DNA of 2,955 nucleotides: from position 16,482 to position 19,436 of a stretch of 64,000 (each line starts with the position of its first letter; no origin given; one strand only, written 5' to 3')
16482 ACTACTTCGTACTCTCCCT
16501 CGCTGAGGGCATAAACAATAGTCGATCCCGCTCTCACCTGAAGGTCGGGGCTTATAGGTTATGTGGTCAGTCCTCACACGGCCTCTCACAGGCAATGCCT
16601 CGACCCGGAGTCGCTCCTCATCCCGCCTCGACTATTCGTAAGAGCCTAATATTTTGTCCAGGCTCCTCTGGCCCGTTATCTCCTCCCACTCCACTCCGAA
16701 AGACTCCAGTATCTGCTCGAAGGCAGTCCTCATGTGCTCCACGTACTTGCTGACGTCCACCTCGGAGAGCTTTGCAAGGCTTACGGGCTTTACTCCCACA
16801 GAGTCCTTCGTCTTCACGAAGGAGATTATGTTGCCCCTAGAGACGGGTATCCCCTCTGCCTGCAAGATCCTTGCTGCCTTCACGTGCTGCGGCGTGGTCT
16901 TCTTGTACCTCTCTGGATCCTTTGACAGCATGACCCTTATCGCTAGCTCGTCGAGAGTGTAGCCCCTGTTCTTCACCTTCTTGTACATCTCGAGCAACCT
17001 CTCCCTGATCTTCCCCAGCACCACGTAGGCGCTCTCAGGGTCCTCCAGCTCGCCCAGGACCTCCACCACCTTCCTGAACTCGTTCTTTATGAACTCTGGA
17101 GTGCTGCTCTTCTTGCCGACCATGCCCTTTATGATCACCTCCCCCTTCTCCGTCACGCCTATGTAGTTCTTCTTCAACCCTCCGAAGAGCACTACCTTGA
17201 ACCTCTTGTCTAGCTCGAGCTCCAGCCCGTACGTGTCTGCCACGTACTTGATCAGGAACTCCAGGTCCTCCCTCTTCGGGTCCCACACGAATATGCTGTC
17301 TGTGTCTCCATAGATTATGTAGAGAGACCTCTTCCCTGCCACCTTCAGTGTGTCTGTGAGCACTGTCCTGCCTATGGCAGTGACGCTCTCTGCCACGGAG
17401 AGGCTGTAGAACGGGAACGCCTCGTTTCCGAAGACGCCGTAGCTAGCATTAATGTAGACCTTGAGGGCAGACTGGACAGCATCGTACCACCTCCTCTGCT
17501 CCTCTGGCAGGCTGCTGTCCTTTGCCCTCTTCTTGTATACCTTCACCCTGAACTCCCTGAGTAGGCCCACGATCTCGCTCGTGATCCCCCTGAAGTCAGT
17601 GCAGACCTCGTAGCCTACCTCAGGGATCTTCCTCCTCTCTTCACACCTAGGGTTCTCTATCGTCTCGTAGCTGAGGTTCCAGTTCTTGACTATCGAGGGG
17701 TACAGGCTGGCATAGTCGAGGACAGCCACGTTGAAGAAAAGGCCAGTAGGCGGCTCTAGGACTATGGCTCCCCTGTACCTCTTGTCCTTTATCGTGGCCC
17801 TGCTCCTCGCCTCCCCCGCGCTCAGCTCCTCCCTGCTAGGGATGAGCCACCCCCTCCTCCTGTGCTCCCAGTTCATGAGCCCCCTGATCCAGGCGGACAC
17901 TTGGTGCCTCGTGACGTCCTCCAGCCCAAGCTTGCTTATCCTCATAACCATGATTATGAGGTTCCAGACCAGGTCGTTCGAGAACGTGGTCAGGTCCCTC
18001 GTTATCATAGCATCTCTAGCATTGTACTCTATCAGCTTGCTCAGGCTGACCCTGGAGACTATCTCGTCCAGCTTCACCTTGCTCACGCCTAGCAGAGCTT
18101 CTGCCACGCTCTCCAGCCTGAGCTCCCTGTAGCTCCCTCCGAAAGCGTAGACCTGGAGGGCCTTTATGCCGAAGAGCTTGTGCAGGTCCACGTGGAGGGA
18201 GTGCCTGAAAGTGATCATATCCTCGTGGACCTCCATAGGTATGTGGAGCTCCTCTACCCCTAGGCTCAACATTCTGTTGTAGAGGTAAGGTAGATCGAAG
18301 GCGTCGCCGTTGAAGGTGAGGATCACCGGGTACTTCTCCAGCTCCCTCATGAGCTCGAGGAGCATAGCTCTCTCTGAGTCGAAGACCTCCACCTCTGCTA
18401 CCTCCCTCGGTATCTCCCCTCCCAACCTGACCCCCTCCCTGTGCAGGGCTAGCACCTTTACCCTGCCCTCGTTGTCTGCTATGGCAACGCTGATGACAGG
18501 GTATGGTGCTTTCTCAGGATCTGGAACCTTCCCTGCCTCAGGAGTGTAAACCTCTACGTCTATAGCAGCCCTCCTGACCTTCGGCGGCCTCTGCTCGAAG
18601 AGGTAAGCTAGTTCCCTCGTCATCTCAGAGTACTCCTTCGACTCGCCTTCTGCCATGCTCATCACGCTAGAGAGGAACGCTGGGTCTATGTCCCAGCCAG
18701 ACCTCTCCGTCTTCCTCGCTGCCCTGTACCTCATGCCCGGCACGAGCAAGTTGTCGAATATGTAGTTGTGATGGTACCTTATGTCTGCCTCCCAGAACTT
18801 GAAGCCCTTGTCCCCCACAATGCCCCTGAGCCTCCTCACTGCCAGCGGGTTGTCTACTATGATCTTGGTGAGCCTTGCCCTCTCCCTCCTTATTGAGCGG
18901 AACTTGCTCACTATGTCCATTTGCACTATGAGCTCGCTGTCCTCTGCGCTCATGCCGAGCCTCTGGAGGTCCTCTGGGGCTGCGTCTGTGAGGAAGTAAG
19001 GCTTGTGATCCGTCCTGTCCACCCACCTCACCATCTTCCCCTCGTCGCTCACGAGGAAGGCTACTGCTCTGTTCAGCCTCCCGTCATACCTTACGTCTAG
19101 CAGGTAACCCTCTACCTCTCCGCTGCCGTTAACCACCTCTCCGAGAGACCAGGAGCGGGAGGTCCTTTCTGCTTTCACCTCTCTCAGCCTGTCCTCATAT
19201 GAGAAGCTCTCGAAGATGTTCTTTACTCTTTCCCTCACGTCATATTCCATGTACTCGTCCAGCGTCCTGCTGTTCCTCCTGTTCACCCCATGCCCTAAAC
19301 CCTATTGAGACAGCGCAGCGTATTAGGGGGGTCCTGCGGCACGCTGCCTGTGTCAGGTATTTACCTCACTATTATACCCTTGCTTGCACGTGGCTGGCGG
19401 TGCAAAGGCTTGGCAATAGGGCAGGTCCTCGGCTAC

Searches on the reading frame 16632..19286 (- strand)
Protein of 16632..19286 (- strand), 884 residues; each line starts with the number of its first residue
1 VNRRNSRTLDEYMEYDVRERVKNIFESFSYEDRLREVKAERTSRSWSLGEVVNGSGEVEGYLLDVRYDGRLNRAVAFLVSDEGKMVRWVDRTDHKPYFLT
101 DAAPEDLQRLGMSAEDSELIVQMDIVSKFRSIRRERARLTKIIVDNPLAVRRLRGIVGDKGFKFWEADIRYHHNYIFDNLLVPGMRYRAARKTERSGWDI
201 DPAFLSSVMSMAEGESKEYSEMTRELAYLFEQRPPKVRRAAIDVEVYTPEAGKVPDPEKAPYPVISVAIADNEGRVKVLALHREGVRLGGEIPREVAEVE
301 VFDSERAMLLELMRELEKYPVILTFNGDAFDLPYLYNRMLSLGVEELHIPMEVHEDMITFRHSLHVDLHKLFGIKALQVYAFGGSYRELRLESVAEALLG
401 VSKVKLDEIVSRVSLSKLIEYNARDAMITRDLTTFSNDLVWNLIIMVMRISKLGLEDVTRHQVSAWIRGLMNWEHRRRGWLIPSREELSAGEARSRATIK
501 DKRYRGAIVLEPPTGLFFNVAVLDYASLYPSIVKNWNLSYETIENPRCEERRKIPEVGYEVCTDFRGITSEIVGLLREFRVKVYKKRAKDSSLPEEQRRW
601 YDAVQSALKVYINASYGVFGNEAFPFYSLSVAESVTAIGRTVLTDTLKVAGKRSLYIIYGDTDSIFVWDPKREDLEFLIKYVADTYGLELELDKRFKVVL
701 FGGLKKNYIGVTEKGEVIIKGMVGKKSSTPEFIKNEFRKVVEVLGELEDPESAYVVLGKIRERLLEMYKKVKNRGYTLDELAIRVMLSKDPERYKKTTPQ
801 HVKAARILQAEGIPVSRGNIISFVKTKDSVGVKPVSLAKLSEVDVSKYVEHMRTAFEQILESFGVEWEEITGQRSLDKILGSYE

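Call 12: search_protein_families(library=pfam, proteins=[window:16632-19286:-], max_evalue=0.00001)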
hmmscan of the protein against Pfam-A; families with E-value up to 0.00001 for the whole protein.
window:16632-19286:- (884 aa): 3 families
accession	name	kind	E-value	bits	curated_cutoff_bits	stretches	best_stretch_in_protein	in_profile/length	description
PF00136.26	DNA_pol_B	-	1.2e-46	159.9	23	1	497-839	36-421/453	DNA polymerase family B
PF03104.25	DNA_pol_B_exo1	-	1.2e-16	61.4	23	1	163-347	2-187/242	DNA polymerase family B, exonuclease domain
PF13482.12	RNase_H_2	-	5e-06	27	22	0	304-403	43-117/165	RNase_H superfamily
